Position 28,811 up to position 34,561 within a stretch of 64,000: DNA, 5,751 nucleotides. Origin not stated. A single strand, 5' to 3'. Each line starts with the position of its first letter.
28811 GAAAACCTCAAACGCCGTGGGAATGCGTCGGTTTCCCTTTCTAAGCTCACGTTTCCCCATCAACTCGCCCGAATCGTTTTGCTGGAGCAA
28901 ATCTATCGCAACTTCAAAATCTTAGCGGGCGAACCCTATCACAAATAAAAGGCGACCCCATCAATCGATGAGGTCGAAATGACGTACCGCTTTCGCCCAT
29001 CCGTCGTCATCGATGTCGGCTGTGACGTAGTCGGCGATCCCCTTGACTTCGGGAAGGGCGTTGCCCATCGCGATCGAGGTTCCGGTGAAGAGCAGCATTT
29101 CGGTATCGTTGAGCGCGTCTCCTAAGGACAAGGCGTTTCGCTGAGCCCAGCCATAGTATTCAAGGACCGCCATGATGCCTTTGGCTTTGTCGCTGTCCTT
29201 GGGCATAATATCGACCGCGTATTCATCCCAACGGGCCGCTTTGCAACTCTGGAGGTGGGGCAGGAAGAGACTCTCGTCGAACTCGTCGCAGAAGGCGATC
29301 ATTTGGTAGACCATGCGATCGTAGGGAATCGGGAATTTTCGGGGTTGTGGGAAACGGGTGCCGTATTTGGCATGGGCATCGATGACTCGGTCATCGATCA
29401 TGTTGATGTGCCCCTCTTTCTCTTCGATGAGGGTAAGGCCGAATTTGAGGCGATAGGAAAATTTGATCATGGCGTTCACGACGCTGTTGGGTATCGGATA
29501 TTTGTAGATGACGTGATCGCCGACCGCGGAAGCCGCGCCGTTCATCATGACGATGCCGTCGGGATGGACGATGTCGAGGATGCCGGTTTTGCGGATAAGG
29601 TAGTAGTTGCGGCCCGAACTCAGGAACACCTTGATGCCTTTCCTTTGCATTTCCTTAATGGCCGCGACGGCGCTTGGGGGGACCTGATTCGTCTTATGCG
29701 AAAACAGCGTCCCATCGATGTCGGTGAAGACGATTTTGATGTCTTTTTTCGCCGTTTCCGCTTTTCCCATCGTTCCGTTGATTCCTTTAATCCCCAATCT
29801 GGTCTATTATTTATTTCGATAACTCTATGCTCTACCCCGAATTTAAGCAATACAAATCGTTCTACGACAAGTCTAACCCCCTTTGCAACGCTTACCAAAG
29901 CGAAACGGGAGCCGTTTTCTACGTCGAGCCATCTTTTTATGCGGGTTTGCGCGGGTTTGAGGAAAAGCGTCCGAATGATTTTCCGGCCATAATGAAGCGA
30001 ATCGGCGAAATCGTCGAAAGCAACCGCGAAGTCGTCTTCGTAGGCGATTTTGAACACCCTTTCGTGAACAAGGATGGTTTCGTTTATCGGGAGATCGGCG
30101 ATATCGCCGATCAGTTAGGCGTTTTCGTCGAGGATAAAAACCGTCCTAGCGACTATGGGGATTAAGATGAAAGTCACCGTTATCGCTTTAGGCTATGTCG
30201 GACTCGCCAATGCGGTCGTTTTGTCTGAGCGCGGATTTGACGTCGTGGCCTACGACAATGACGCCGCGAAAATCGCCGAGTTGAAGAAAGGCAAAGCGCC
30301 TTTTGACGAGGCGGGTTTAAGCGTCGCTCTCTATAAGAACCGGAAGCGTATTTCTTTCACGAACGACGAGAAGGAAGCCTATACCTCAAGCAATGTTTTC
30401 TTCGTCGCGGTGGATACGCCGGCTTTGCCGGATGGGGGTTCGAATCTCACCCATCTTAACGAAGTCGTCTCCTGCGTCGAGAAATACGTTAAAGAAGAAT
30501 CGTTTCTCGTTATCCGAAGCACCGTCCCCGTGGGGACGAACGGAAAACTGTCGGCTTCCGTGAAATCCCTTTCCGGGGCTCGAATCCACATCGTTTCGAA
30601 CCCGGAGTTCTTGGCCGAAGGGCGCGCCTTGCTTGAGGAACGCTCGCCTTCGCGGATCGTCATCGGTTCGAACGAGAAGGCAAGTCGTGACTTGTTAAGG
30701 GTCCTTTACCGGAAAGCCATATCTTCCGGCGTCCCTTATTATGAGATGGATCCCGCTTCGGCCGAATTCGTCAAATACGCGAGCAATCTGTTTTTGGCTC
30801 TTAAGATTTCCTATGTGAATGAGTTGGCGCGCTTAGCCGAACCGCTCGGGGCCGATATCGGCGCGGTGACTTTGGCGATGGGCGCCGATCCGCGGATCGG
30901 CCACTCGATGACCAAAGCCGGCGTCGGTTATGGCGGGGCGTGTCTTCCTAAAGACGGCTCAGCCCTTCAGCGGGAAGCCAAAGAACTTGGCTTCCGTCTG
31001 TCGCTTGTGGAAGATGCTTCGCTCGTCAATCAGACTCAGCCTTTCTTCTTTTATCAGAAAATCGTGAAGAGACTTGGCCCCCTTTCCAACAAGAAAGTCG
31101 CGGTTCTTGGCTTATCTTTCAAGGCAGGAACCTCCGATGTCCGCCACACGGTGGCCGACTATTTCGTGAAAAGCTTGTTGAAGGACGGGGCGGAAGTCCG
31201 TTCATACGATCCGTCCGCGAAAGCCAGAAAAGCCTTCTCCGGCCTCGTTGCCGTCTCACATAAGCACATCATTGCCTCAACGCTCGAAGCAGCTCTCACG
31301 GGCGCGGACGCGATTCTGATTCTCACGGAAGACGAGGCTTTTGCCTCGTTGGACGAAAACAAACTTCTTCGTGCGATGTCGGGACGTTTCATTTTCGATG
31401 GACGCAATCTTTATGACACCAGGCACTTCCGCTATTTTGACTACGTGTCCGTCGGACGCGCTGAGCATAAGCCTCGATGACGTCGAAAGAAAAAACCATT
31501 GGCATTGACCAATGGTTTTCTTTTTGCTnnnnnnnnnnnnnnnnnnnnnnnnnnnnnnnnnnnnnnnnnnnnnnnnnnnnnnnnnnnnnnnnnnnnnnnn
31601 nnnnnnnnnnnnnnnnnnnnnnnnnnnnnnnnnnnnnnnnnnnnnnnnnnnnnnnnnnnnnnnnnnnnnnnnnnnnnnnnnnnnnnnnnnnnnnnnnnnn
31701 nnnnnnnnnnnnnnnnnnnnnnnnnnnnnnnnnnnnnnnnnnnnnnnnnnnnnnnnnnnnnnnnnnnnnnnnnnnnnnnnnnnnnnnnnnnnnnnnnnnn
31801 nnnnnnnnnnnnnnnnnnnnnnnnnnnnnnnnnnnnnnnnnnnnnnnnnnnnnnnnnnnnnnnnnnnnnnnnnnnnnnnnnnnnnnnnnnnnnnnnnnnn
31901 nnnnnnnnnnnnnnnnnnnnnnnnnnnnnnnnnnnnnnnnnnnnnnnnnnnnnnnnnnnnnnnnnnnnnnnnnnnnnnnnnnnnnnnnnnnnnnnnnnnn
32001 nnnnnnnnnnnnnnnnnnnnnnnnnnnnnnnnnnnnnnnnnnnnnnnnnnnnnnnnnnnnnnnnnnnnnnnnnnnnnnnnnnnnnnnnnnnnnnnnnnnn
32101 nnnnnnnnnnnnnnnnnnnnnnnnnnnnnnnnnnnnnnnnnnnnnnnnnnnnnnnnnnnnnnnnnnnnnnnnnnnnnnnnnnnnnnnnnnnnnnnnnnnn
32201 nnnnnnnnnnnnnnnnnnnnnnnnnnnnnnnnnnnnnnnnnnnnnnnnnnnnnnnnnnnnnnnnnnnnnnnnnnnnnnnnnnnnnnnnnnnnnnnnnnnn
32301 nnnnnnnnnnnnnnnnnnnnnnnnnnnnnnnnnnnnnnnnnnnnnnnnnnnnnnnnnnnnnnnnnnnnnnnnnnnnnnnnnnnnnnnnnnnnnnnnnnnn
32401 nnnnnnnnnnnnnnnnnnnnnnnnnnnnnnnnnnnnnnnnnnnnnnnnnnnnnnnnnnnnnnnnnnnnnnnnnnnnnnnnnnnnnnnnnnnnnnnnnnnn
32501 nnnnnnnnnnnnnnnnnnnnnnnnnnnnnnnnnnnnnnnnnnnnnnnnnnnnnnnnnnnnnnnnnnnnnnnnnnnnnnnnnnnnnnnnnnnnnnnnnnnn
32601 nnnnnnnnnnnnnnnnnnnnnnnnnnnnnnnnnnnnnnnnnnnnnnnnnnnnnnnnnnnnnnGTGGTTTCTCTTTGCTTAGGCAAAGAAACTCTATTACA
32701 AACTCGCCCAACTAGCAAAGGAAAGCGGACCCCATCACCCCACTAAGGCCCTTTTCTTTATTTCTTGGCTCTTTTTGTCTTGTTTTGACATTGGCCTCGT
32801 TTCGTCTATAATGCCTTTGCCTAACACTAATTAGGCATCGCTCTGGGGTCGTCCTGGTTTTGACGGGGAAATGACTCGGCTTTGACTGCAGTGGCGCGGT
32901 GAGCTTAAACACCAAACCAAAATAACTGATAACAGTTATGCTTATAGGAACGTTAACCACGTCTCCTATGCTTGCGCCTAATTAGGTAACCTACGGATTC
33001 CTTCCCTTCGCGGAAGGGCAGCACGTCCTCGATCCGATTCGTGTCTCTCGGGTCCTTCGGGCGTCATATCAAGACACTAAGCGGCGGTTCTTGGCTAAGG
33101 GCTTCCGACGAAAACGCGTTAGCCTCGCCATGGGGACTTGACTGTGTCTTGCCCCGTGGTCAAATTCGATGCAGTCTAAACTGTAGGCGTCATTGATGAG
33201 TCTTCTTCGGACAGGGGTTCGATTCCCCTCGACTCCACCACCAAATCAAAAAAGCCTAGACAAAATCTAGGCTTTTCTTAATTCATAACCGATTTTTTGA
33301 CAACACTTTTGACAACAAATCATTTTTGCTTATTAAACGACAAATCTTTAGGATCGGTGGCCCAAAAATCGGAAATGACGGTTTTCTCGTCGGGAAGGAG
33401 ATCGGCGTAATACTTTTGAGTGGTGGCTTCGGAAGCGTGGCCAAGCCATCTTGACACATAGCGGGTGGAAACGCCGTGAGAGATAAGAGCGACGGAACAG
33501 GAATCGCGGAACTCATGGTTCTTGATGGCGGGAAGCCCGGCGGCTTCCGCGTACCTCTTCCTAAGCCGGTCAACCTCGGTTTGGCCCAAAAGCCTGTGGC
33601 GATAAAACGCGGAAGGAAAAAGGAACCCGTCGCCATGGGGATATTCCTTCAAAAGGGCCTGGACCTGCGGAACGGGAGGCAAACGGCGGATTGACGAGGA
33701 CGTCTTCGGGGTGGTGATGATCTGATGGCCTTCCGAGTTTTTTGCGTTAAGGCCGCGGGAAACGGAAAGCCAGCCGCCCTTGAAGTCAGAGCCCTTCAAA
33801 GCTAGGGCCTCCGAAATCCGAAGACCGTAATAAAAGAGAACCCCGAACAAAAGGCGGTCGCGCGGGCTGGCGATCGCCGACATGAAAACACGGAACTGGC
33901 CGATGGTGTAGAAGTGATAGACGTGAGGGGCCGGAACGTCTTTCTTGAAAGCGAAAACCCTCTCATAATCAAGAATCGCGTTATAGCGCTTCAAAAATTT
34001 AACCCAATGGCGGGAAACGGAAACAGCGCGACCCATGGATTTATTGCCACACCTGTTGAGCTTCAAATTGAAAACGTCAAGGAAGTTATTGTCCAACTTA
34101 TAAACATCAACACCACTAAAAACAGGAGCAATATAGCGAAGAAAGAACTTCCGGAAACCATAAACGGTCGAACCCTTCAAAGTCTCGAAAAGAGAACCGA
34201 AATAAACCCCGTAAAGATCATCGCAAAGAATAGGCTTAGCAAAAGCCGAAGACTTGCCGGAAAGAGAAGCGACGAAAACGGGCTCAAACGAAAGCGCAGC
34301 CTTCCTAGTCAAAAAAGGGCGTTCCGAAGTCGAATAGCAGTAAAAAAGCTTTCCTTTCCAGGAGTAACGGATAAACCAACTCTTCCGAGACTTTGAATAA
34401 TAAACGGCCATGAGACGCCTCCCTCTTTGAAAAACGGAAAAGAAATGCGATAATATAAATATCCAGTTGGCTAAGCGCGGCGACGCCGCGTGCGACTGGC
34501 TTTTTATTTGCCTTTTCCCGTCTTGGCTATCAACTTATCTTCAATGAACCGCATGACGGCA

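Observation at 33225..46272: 13-kb integrative element inserted in the 3-prime end of ssrA, bounded by a 20-bp direct repeat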

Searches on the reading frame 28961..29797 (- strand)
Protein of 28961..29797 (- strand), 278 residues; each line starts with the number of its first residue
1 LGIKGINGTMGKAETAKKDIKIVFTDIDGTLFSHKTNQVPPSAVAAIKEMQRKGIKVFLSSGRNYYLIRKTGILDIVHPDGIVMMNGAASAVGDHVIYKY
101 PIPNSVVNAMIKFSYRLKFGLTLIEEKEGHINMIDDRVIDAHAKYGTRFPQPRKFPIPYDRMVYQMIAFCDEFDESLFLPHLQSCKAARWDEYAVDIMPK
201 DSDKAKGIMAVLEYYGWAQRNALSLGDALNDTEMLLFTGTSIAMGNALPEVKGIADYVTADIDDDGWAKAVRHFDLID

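Call 112: search_protein_families(library=pfam, max_evalue=1e-8, proteins=[window:28961-29797:-])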
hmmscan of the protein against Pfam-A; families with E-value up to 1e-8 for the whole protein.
window:28961-29797:- (278 aa): 2 families
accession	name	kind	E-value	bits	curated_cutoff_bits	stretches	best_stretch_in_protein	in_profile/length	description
PF08282.18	Hydrolase_3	-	3.2e-45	155.3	20.9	1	23-270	1-254/255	haloacid dehalogenase-like hydrolase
PF05116.19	S6PP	-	3.8e-11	43.5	20.3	0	191-251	153-214/247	Sucrose-6F-phosphate phosphohydrolase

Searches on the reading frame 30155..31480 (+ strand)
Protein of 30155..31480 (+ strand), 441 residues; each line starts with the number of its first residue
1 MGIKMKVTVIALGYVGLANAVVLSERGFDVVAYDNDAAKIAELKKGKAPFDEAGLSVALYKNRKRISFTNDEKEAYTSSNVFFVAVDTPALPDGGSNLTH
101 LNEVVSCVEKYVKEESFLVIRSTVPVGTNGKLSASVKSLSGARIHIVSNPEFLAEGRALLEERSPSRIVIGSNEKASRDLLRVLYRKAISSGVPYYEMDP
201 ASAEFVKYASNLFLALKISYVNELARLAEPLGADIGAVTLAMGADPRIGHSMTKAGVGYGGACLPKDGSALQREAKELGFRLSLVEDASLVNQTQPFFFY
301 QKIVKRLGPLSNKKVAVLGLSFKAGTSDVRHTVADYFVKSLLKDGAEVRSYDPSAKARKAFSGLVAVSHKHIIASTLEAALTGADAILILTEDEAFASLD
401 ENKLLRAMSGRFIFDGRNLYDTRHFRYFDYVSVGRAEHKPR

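Call 10: search_protein_families(library=ncbifam, max_evalue=0.001, proteins=[window:30155-31480:+])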
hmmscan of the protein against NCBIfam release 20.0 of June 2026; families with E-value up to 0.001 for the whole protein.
window:30155-31480:+ (441 aa): 9 families
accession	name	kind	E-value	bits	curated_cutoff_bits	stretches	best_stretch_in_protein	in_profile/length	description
TIGR03026.1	NDP-sugDHase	subfamily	4.6e-112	374.8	189.8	1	5-418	1-413/413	nucleotide sugar dehydrogenase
NF047673.2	TeichurnBiosyTuaD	equivalog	1.5e-89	301.2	700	1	6-436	3-432/439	UDP-glucose 6-dehydrogenase TuaD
NF041297.1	UDPGDh_AglM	equivalog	7.4e-80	268.9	670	1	5-424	1-421/429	UDP-glucose 6-dehydrogenase AglM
NF040825.1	UDPMaNacDH_Arch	equivalog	1.9e-57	195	750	1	5-437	1-417/418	UDP-N-acetyl-D-mannosamine dehydrogenase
NF011631.0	PRK15057.1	equivalog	8.3e-43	146.9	757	1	5-361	1-345/388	UDP-glucose 6-dehydrogenase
NF008286.0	PRK11064.1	equivalog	1.5e-26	93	459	1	6-405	5-408/420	UDP-N-acetyl-D-mannosamine dehydrogenase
NF011729.0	PRK15182.1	equivalog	1.3e-17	63.8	592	1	4-368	6-372/425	Vi polysaccharide biosynthesis UDP-N-acetylglucosamine C-6 dehydrogenase TviB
TIGR03911.1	pyrrolys_PylD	equivalog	0.00016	20.9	150.05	1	6-45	147-186/266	3-methylornithyl-N6-L-lysine dehydrogenase PylD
NF000942.0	PRK00094.1-4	subfamily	0.00044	19.6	257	1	4-152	2-140/334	NAD(P)H-dependent glycerol-3-phosphate dehydrogenase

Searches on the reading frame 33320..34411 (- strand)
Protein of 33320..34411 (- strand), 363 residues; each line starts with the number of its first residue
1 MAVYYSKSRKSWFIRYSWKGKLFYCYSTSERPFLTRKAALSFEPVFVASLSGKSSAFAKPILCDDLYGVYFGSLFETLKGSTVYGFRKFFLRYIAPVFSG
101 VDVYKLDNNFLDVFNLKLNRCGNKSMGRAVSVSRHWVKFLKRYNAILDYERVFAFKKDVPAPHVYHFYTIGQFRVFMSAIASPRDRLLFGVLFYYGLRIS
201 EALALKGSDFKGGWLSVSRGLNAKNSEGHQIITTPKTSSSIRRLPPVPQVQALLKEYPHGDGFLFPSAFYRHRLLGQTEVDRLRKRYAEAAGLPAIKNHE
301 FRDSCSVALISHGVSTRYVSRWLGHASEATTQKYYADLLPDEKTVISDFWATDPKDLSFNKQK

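Call 8: search_protein_families(library=pfam, max_evalue=0.01, proteins=[window:33320-34411:-])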
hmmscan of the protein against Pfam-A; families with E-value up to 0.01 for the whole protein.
window:33320-34411:- (363 aa): 1 family
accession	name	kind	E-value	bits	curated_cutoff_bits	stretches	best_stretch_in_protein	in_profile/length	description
PF00589.27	Phage_integrase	-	1.6e-17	64.3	27.1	1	182-336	21-167/172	Phage integrase family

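Call 9: search_protein_families(library=phrogs, max_evalue=0.01, proteins=[window:33320-34411:-])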
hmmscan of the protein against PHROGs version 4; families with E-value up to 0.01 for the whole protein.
window:33320-34411:- (363 aa): 3 families
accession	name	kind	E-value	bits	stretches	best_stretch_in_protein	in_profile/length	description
phrog_1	-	integration and excision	1.4e-37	131.3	1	5-352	117-449/611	integrase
phrog_216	-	integration and excision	2e-23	84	1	182-344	73-230/301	integrase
phrog_7685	-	integration and excision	1.3e-06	29.1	1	236-342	123-227/240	integrase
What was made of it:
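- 33320..34411 (-): Tyrosine integrase (363 aa). PF00589, 1.6e-17. phrog_1 integrase, 1.4e-37 (calls 8, 9).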

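Call 120: find_encoding_contigs(protein=window:33320-34411:-, flank=3000, max_places=10)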
Protein window:33320-34411:- (363 aa): 5 contigs read that carry it; 4 places shown.
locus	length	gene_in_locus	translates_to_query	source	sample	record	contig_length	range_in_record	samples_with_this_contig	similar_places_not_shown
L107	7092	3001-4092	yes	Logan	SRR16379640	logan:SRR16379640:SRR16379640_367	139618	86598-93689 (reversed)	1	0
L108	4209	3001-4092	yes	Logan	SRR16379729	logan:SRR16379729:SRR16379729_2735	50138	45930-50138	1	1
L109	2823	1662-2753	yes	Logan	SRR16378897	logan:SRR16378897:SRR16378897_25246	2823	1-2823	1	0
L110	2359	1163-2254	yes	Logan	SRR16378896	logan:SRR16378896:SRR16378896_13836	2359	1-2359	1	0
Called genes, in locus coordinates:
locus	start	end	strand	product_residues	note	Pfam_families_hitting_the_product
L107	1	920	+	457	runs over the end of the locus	PF18106:Rol_Rep_N (faint), PF02486:Rep_trans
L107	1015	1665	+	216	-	-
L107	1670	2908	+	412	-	-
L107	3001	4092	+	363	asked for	PF00589:Phage_integrase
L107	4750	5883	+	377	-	-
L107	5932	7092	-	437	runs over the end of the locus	PF03721:UDPG_MGDP_dh_N, PF00984:UDPG_MGDP_dh, PF03720:UDPG_MGDP_dh_C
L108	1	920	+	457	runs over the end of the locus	PF18106:Rol_Rep_N (faint), PF02486:Rep_trans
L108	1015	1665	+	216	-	-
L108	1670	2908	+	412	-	-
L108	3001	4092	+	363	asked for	PF00589:Phage_integrase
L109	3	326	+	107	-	?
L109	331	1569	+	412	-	-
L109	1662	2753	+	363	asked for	PF00589:Phage_integrase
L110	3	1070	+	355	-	?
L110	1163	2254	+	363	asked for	PF00589:Phage_integrase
